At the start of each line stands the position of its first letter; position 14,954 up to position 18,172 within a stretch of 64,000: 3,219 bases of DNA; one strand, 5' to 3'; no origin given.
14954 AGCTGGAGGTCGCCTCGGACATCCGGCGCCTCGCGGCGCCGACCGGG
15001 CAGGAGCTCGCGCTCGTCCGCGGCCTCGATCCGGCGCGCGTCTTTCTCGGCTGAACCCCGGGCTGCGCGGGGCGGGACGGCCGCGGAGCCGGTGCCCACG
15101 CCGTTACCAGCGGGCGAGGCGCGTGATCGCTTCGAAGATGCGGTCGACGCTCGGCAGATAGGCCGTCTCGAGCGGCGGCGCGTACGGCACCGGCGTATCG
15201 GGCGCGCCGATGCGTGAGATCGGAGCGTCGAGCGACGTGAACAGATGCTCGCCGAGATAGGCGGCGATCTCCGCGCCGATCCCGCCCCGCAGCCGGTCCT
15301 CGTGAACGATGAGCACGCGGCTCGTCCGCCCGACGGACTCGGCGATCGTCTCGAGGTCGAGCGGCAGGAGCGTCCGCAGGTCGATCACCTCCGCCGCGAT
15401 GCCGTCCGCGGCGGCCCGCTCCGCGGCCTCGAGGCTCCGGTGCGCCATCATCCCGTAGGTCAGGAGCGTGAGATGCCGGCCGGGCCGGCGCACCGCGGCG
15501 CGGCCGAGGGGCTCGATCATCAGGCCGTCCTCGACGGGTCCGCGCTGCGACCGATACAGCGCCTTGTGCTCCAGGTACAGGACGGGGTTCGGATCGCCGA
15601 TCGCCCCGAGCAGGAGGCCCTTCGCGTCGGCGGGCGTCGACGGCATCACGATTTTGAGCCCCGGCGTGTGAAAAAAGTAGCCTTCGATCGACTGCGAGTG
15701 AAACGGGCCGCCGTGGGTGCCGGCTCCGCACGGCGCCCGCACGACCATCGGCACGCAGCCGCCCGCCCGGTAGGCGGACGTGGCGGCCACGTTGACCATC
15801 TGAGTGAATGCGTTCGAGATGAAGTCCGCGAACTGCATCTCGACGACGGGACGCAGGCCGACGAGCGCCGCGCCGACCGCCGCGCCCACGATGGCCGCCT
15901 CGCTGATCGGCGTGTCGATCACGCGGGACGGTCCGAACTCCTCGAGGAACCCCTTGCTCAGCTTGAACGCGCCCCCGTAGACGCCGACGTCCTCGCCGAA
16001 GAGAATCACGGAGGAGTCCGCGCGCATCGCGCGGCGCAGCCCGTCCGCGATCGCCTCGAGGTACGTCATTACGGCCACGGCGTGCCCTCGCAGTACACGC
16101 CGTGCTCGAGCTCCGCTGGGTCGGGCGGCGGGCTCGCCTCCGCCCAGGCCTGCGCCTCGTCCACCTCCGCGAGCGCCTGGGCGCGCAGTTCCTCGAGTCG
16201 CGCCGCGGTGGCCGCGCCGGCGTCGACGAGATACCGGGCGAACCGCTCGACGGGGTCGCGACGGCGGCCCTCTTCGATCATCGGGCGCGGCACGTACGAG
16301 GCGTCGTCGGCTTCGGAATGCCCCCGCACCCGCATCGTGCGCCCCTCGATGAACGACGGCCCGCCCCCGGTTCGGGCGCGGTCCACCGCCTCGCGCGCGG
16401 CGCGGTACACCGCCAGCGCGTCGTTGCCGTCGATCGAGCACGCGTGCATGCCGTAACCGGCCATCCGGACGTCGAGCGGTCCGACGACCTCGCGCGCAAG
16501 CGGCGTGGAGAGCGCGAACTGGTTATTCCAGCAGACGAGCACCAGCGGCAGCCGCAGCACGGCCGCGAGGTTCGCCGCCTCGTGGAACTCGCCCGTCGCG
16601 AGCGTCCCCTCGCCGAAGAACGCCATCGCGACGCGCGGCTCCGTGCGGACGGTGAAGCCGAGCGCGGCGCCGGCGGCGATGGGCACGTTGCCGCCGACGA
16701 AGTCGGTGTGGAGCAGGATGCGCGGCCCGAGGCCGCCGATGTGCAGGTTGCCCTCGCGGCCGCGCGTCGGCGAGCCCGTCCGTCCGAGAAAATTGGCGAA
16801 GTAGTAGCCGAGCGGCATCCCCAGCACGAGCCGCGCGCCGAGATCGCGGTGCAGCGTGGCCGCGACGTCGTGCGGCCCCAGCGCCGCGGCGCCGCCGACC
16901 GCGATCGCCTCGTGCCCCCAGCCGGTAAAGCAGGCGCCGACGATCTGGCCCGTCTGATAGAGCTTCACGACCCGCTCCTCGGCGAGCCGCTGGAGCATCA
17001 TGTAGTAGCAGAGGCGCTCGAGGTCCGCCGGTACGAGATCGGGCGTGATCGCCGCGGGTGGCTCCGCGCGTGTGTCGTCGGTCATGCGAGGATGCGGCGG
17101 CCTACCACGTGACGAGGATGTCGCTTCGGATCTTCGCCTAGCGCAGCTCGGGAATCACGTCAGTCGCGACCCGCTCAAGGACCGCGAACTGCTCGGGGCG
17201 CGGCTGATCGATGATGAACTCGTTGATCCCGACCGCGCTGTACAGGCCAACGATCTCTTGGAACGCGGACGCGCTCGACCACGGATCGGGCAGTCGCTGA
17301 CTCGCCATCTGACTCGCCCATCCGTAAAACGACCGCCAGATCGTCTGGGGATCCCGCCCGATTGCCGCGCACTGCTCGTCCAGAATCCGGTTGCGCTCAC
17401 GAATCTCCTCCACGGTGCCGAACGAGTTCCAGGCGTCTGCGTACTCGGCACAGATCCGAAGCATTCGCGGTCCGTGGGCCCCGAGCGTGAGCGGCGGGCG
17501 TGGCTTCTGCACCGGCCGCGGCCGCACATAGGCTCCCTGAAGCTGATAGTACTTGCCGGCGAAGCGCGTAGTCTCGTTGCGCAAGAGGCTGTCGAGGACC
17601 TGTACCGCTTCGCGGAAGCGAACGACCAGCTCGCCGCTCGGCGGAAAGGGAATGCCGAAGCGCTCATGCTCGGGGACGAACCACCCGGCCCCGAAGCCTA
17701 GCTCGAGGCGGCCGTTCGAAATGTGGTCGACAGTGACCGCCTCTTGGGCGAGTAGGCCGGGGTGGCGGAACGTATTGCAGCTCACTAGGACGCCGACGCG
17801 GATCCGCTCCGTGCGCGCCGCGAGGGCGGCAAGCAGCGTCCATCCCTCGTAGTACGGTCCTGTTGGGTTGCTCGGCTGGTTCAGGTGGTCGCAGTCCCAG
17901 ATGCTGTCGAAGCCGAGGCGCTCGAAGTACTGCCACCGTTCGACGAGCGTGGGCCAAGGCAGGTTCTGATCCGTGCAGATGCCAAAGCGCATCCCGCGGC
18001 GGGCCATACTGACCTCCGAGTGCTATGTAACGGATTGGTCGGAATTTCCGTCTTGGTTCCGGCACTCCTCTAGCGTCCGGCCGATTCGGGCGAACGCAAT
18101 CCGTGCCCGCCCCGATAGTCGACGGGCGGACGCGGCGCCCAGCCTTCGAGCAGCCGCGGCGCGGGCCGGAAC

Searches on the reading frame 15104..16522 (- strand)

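Call 46: search_protein_families(library=pfam, proteins=[window:15104-16522:-], max_evalue=0.0001)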
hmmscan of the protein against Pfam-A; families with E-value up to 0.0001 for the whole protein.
window:15104-16522:- (472 aa): 2 families
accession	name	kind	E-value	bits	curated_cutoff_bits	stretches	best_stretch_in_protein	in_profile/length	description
PF02780.25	Transketolase_C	-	1.8e-40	138.1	25.9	1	340-462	1-124/124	Transketolase, C-terminal domain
PF02779.29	Transket_pyr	-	1.5e-37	129.4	27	1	152-324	3-173/174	Transketolase, pyrimidine binding domain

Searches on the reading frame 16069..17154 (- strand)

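Call 46: search_protein_families(library=pfam, proteins=[window:16069-17154:-], max_evalue=0.0001)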
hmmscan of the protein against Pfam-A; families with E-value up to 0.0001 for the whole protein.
window:16069-17154:- (361 aa): 1 family
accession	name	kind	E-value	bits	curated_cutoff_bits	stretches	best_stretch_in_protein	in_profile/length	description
PF00676.26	E1_dh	-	1.1e-61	208.8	22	1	52-346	3-299/300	Dehydrogenase E1 component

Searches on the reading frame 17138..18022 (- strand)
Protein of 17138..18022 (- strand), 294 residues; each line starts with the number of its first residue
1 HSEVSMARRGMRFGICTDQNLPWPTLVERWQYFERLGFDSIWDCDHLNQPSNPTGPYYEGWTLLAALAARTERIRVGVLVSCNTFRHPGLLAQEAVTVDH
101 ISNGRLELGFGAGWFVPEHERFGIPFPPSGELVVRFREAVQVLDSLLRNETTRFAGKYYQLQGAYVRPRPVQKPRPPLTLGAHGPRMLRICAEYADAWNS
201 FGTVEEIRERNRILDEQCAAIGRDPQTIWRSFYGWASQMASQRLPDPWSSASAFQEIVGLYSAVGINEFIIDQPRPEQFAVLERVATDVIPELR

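Call 46: search_protein_families(library=pfam, proteins=[window:17138-18022:-], max_evalue=0.0001)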
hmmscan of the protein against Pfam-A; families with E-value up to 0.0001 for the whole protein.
window:17138-18022:- (294 aa): 1 family
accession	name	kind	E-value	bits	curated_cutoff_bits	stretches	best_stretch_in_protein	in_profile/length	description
PF00296.26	Bac_luciferase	-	2.2e-51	175.6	27.9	1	20-227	10-219/314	Luciferase-like monooxygenase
